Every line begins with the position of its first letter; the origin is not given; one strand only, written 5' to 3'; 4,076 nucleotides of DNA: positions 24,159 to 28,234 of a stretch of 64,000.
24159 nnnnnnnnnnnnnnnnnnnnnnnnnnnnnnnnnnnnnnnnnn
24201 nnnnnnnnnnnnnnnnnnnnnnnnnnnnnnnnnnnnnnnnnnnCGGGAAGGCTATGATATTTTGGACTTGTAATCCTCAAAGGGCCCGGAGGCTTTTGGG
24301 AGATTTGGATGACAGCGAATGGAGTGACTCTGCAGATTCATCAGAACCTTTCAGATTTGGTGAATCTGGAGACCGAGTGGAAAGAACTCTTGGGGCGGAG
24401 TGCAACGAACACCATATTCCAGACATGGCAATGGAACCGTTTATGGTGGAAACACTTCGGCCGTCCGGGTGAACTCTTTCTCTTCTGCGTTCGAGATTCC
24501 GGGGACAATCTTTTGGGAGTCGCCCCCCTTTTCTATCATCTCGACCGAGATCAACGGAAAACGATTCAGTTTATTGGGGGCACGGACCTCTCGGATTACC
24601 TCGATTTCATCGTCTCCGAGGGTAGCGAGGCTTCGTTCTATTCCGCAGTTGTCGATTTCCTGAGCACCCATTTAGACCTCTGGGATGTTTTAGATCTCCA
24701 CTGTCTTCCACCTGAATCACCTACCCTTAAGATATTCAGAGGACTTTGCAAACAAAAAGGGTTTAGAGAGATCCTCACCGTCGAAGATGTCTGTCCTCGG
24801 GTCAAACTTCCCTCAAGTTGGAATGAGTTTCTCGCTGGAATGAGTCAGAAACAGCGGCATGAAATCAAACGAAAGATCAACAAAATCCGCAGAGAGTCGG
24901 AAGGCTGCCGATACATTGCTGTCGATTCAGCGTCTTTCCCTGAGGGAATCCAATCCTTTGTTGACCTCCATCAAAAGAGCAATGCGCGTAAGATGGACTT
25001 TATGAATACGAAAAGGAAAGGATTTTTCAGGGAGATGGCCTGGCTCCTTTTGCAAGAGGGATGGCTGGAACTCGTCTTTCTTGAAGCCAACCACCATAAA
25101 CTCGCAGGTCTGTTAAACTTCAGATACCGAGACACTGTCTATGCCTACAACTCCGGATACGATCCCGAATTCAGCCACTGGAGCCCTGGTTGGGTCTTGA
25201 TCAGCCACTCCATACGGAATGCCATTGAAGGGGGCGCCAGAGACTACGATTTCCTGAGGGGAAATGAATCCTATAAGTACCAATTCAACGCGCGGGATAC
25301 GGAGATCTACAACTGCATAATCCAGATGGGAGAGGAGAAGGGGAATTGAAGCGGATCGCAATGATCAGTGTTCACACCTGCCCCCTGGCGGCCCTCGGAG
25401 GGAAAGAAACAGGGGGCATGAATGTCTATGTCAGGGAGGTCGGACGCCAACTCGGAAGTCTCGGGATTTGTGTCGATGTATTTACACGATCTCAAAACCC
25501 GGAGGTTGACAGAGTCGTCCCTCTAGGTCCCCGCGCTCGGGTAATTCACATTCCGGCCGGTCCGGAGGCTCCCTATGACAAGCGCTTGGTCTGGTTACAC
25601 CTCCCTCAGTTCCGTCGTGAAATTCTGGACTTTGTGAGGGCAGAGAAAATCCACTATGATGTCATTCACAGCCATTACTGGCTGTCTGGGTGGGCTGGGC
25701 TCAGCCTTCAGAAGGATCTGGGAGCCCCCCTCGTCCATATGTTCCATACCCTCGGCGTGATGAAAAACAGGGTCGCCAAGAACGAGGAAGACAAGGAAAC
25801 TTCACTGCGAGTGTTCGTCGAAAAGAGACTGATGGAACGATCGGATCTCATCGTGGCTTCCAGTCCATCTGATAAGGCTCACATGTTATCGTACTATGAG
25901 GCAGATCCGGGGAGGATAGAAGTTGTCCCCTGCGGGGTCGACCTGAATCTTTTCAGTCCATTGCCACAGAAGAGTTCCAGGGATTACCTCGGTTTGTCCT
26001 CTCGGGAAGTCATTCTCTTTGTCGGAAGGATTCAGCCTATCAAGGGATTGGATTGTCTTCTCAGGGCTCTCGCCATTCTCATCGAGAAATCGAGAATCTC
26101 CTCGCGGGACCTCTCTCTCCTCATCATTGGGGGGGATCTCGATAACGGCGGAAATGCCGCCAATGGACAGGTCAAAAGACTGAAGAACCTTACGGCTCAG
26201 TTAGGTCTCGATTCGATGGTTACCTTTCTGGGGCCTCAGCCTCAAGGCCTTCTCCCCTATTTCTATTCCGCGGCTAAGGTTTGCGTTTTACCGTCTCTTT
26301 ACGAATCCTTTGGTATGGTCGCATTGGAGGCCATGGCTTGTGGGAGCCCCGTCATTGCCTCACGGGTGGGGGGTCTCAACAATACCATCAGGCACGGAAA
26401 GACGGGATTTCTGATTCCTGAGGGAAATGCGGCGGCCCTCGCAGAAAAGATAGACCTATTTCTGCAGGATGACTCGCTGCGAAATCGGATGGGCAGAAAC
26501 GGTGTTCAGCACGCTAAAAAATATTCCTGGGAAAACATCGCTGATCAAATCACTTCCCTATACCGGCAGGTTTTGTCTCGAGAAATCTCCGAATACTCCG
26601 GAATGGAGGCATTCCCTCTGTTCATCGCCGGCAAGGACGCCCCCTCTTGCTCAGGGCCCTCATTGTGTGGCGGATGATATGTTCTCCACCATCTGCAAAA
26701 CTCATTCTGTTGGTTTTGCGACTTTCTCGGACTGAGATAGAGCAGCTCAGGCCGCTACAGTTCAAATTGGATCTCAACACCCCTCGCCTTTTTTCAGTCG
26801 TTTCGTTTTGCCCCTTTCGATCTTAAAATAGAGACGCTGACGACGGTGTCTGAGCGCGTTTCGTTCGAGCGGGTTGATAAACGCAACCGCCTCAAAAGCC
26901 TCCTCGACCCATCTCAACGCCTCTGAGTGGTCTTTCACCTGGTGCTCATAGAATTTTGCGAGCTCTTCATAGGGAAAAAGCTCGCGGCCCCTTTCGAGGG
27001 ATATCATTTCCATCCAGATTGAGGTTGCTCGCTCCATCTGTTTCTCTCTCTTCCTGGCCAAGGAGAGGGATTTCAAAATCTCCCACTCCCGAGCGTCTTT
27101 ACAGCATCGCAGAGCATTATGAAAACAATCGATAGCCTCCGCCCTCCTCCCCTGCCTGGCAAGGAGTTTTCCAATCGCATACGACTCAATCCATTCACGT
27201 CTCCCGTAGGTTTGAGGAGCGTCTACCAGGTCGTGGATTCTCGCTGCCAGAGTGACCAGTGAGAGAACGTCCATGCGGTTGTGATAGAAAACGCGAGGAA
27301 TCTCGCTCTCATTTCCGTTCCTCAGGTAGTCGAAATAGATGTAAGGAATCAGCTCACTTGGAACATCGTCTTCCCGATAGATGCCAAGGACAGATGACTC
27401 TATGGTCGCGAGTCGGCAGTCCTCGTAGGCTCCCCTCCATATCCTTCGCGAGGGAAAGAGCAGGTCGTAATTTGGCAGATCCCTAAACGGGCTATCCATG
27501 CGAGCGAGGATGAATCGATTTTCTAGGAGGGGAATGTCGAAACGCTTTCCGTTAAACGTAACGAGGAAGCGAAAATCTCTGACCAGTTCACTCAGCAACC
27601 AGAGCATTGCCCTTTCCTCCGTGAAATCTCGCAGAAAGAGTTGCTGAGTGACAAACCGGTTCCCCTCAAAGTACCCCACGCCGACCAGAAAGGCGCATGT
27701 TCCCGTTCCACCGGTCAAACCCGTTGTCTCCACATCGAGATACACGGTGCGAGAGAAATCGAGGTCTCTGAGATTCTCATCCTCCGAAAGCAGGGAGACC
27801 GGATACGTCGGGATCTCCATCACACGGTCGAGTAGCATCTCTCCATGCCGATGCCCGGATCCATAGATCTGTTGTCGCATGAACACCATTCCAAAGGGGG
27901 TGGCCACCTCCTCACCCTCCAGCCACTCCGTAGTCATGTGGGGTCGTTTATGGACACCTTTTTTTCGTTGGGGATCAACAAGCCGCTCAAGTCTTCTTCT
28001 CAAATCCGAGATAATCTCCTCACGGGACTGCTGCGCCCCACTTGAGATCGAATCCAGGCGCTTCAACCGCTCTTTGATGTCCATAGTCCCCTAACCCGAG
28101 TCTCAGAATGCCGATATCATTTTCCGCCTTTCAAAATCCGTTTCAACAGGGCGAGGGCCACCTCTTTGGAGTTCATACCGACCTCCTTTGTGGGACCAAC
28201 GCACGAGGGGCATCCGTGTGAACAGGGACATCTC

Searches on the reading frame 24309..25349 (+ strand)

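Call 27: search_protein_families(library=pfam, proteins=[window:24309-25349:+], max_evalue=0.00001)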
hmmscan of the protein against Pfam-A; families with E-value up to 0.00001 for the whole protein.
window:24309-25349:+ (346 aa): 2 families
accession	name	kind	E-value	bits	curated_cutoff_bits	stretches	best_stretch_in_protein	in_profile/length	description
PF13480.13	Acetyltransf_6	-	1.5e-32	113.1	22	1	181-323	2-142/143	Acetyltransferase (GNAT) domain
PF04339.18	FemAB_like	-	3.9e-06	26.7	27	1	169-281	170-278/369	Peptidogalycan biosysnthesis/recognition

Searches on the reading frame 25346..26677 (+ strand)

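Call 27: search_protein_families(library=pfam, proteins=[window:25346-26677:+], max_evalue=0.00001)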
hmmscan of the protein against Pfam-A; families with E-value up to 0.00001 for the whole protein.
window:25346-26677:+ (443 aa): 6 families
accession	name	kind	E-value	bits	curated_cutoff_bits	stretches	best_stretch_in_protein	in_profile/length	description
PF00534.26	Glycos_transf_1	-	5.8e-46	156.6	26.4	1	218-386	13-169/172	Glycosyl transferases group 1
PF13692.12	Glyco_trans_1_4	-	8.6e-37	127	27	1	221-375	2-142/142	Glycosyl transferases group 1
PF13439.12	Glyco_transf_4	-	1.6e-31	110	28.5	1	23-201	2-169/170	Glycosyltransferase Family 4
PF13579.12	Glyco_trans_4_4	-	5.5e-26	92.2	29.7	1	23-197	1-158/158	Glycosyl transferase 4-like domain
PF20706.3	GT4-conflict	-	1.9e-21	76.9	26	1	20-375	9-357/385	Family 4 Glycosyltransferase in conflict systems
PF13524.12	Glyco_trans_1_2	-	2.1e-10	41.1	25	1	297-402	34-142/144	Glycosyl transferase-like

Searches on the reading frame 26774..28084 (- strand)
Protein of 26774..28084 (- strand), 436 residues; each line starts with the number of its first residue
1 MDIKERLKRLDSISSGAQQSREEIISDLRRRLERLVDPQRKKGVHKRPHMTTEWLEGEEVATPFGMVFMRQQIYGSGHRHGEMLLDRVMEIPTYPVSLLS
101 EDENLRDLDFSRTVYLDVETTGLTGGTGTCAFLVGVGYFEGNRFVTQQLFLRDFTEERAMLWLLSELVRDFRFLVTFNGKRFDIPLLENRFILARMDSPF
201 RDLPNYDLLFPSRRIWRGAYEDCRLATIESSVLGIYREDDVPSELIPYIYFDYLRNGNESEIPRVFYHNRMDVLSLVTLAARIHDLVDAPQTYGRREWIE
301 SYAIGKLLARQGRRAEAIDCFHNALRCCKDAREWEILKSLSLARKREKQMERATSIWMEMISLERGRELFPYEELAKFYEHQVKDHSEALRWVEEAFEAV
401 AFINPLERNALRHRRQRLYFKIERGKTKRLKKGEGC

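Call 24: search_protein_families(library=pfam, proteins=[window:26774-28084:-], max_evalue=0.001)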
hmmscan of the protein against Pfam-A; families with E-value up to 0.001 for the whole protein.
window:26774-28084:- (436 aa): 4 families
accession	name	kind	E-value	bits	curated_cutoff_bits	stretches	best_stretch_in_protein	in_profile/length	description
PF13482.12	RNase_H_2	-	7.7e-37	127.2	22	1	114-282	1-163/165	RNase_H superfamily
PF07719.23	TPR_2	-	0.00038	20.8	27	0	302-329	5-32/34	Tetratricopeptide repeat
PF03104.25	DNA_pol_B_exo1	-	0.00046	20.1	23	1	153-191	139-179/242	DNA polymerase family B, exonuclease domain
PF13424.12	TPR_12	-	0.00055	20.5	30.1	0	303-330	8-35/77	Tetratricopeptide repeat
